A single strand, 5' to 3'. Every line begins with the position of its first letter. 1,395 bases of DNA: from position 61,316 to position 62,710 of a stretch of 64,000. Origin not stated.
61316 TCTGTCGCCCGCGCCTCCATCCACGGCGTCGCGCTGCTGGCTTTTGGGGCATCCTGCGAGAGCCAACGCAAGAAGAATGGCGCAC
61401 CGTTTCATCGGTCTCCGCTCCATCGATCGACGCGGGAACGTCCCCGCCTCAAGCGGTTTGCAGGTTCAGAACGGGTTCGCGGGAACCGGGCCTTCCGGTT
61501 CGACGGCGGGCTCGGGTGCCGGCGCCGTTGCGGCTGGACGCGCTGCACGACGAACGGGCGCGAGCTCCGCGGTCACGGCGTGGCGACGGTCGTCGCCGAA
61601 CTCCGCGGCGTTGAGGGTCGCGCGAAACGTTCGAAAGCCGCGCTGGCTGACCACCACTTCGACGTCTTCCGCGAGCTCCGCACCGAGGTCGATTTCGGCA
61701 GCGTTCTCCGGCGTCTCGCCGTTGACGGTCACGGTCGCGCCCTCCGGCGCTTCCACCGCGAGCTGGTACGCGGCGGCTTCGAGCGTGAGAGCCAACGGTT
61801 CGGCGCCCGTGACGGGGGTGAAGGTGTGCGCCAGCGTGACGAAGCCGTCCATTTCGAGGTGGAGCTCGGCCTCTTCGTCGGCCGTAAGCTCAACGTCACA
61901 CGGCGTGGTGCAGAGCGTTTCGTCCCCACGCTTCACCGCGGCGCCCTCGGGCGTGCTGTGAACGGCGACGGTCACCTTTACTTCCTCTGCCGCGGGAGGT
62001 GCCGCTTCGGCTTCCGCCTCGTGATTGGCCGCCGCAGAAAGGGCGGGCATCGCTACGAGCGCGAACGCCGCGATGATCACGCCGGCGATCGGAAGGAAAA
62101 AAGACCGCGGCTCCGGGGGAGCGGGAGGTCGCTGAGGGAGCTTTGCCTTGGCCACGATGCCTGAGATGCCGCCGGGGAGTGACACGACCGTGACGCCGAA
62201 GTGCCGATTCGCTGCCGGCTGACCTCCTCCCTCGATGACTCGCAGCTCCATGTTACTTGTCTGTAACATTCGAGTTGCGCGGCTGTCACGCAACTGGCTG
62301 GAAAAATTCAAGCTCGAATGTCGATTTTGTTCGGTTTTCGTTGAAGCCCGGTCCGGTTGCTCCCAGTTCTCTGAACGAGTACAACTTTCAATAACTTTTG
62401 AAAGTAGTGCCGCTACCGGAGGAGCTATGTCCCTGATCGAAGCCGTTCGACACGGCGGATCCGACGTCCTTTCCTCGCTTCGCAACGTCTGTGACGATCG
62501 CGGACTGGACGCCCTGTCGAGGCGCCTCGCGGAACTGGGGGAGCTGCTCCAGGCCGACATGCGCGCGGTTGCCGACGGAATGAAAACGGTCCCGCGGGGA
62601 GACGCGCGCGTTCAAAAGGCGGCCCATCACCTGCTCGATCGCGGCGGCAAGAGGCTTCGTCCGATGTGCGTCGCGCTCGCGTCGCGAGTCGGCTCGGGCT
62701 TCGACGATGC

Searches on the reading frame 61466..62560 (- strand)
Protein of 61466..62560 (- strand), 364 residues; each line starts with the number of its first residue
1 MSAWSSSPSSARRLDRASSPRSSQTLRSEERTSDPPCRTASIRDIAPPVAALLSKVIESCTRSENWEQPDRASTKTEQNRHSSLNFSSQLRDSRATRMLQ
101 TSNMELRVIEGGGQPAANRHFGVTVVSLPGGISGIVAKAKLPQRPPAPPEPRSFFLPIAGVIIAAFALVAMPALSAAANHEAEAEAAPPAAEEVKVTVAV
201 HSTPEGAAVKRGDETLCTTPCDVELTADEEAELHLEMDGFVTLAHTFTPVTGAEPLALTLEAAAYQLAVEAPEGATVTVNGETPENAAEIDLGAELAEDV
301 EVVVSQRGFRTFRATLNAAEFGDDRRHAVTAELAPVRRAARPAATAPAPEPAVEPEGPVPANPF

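Call 38: search_protein_families(library=pfam, proteins=[window:61466-62560:-], max_evalue=0.0001)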
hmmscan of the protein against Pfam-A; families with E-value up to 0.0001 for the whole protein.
window:61466-62560:- (364 aa): 1 family
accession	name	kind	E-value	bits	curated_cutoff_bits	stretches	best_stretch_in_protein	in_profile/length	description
PF08308.17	PEGA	-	3.5e-10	40.1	20.8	1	197-250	3-56/71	PEGA domain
